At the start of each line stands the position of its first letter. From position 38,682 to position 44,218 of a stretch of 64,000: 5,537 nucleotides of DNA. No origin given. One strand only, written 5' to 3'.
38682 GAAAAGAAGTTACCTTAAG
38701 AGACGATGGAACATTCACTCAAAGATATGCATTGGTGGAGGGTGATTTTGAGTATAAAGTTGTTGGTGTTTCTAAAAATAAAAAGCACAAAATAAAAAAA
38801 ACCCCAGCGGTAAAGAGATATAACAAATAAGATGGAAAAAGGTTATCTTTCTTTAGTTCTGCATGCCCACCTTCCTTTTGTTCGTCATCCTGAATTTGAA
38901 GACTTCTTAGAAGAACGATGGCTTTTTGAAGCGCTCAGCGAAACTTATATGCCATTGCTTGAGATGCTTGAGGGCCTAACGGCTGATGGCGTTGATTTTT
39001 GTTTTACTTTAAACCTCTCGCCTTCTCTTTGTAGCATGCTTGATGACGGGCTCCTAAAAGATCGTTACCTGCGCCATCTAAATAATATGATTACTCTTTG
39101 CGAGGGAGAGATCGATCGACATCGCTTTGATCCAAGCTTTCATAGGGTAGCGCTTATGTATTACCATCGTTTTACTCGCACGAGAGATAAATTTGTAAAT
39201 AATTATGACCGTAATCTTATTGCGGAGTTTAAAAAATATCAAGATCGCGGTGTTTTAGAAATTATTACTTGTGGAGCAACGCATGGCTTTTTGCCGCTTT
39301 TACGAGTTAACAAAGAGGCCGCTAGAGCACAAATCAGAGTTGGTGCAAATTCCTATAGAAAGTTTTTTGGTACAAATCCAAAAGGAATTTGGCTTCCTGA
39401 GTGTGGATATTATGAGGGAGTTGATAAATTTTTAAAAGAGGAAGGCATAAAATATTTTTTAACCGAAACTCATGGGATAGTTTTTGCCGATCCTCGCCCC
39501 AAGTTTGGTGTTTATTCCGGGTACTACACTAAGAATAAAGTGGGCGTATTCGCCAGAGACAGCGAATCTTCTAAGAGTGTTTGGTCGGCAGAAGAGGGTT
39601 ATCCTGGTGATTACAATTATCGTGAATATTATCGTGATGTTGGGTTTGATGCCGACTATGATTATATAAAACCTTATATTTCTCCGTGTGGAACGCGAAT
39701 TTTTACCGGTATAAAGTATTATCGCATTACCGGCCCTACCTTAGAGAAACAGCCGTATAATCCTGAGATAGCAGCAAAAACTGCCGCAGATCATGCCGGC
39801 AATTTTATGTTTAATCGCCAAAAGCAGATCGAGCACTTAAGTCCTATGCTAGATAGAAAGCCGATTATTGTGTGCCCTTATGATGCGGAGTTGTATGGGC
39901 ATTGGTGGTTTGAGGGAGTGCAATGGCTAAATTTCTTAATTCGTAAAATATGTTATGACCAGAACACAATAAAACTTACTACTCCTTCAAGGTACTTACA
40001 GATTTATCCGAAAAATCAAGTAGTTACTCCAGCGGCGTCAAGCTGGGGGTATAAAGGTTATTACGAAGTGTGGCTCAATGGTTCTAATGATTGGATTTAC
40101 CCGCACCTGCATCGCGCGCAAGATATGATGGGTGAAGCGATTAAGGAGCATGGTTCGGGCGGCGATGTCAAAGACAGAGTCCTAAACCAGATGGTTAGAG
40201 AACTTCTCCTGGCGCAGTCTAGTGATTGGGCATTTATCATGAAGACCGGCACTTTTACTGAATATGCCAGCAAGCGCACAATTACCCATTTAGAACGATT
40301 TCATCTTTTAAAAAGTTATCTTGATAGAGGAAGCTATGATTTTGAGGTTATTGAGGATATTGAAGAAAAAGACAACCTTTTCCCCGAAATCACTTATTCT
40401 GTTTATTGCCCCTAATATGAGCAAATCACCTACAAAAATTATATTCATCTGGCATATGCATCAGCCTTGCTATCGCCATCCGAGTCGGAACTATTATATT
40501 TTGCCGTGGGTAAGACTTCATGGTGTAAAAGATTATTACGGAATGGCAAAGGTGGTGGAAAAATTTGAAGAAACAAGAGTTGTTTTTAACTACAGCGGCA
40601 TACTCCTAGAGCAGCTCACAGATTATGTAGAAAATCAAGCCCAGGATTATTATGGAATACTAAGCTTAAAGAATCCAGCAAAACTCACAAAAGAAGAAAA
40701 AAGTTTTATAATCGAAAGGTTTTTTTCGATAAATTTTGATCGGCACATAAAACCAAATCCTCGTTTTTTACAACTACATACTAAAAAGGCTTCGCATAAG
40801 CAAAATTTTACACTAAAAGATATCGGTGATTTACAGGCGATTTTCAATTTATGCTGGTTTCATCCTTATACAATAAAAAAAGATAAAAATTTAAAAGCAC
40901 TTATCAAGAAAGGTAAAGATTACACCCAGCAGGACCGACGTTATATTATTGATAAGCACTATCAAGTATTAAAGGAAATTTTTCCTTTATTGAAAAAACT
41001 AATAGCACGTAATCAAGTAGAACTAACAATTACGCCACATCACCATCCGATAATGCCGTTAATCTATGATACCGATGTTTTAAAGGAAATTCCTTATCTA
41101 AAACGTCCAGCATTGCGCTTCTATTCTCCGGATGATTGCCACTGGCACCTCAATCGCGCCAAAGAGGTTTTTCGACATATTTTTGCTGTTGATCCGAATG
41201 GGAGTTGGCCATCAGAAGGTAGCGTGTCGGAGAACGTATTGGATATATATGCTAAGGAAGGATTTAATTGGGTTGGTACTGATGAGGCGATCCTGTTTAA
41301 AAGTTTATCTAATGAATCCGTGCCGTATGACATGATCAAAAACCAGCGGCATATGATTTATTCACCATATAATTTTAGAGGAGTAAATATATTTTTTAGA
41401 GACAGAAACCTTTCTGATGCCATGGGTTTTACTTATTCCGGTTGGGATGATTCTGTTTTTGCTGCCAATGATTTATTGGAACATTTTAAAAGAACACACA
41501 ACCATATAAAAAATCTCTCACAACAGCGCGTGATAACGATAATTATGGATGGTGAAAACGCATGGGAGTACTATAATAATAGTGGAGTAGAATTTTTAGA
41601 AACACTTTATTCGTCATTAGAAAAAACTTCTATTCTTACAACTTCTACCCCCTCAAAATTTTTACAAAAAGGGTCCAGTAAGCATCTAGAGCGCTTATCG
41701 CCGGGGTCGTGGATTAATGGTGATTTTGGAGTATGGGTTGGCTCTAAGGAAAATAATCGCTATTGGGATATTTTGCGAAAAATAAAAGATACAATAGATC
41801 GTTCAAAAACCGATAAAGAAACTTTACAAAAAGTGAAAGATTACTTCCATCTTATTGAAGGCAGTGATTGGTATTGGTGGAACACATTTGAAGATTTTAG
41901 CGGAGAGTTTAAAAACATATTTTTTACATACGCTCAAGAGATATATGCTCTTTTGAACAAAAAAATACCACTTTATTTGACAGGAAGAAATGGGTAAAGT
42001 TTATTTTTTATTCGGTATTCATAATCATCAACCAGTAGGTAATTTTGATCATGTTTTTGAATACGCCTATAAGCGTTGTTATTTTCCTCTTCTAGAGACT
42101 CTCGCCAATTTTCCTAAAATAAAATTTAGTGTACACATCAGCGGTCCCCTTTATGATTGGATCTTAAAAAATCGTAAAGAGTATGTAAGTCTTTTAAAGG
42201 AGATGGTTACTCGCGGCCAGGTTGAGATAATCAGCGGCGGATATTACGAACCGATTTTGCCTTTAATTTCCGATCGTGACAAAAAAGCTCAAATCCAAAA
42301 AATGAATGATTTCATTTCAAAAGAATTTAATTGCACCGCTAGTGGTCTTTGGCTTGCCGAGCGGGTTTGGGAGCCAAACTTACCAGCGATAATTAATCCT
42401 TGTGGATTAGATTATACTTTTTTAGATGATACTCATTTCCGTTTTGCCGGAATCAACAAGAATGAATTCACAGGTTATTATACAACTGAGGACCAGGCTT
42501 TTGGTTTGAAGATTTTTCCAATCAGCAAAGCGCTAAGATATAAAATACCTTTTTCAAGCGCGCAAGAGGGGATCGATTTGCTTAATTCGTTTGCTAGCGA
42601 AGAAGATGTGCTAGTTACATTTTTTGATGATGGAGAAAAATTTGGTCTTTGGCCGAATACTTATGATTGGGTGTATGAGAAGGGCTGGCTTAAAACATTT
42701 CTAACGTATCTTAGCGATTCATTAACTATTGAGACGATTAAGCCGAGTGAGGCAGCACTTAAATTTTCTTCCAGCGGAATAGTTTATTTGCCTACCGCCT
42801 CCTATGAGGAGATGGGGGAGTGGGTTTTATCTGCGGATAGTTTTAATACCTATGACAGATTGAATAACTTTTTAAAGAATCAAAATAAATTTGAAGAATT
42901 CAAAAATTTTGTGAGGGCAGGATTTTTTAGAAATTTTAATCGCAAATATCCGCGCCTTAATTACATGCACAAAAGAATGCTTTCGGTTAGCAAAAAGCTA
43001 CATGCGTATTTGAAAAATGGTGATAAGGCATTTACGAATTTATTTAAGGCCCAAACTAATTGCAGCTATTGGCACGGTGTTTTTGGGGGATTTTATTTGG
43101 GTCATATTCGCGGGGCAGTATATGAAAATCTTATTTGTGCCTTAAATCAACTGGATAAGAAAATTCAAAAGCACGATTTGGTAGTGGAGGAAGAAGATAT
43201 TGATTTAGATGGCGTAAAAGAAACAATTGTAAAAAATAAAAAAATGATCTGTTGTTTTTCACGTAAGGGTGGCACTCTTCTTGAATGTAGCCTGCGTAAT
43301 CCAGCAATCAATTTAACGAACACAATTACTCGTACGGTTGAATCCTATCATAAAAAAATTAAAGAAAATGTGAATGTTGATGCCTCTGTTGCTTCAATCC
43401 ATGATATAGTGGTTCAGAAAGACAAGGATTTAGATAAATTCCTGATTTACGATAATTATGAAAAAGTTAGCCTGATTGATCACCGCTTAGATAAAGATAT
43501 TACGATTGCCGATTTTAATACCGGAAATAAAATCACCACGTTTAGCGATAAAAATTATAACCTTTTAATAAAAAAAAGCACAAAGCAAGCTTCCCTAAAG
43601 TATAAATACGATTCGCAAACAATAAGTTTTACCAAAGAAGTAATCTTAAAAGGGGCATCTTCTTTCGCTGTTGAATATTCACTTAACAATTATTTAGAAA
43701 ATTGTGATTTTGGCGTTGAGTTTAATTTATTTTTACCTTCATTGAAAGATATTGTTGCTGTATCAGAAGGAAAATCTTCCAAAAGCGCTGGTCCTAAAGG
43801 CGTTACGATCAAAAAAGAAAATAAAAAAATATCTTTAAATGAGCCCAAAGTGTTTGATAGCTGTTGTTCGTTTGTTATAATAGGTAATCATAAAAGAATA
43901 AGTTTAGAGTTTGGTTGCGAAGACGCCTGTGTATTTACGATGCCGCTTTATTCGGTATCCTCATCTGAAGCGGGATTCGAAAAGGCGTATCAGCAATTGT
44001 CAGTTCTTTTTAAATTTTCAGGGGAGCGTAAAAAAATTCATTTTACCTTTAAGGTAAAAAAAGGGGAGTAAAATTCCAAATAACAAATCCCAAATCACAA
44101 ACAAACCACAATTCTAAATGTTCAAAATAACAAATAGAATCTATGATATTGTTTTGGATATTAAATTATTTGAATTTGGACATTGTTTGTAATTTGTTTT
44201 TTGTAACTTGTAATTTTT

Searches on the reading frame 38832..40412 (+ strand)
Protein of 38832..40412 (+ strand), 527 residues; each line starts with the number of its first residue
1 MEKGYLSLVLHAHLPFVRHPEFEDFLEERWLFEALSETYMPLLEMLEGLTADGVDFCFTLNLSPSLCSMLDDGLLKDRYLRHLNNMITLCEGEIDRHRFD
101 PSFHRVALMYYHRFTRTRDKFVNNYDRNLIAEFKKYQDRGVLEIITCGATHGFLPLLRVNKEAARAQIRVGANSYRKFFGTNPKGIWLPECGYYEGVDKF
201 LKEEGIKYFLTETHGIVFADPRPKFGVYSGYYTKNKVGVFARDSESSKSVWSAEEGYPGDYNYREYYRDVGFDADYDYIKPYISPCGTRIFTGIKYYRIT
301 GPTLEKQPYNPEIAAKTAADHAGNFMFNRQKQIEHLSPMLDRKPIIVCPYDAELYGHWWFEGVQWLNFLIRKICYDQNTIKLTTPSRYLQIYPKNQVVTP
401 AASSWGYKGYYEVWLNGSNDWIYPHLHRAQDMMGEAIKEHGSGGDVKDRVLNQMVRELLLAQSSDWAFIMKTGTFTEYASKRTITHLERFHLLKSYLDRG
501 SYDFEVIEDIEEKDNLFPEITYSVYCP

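Call 50: search_protein_families(library=pfam, proteins=[window:38832-40412:+], max_evalue=0.00001)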
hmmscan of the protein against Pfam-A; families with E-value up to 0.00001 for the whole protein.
window:38832-40412:+ (527 aa): 2 families
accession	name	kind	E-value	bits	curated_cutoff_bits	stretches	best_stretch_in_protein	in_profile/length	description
PF03065.20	Glyco_hydro_57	-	6.5e-39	134.4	21.2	1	8-265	2-213/291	Glycosyl hydrolase family 57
PF09210.16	BE_C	-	1.4e-33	115.7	25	1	425-525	1-101/101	1,4-alpha-glucan branching enzyme, C-terminal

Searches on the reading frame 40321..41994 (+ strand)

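Call 12: search_protein_families(library=pfam, proteins=[window:40321-41994:+], max_evalue=0.01)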
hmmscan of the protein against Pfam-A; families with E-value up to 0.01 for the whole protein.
window:40321-41994:+ (558 aa): 1 family
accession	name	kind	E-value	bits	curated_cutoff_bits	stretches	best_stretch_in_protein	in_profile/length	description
PF03065.20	Glyco_hydro_57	-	5.9e-61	206.7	21.2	1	41-454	1-285/291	Glycosyl hydrolase family 57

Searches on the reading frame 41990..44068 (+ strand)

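Call 12: search_protein_families(library=pfam, proteins=[window:41990-44068:+], max_evalue=0.01)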
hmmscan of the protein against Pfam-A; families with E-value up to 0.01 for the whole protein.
window:41990-44068:+ (693 aa): 4 families
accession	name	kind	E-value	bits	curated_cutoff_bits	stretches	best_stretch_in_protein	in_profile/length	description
PF03065.20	Glyco_hydro_57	-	8.4e-54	183.3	21.2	1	8-268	2-291/291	Glycosyl hydrolase family 57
PF09095.17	AmyA-gluTrfs_C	-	2.1e-48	165.8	22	1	403-681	1-277/284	Alpha-amylase/4-alpha-glucanotransferase, C-terminal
PF09094.16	AmyA-A_glucT_m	-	4.8e-27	94.6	27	1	311-384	1-76/80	Alpha-amylase/4-alpha-glucanotransferase, middle domain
PF01074.27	Glyco_hydro_38N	-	1.4e-07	31.7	25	1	28-149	26-147/270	Glycosyl hydrolases family 38 N-terminal domain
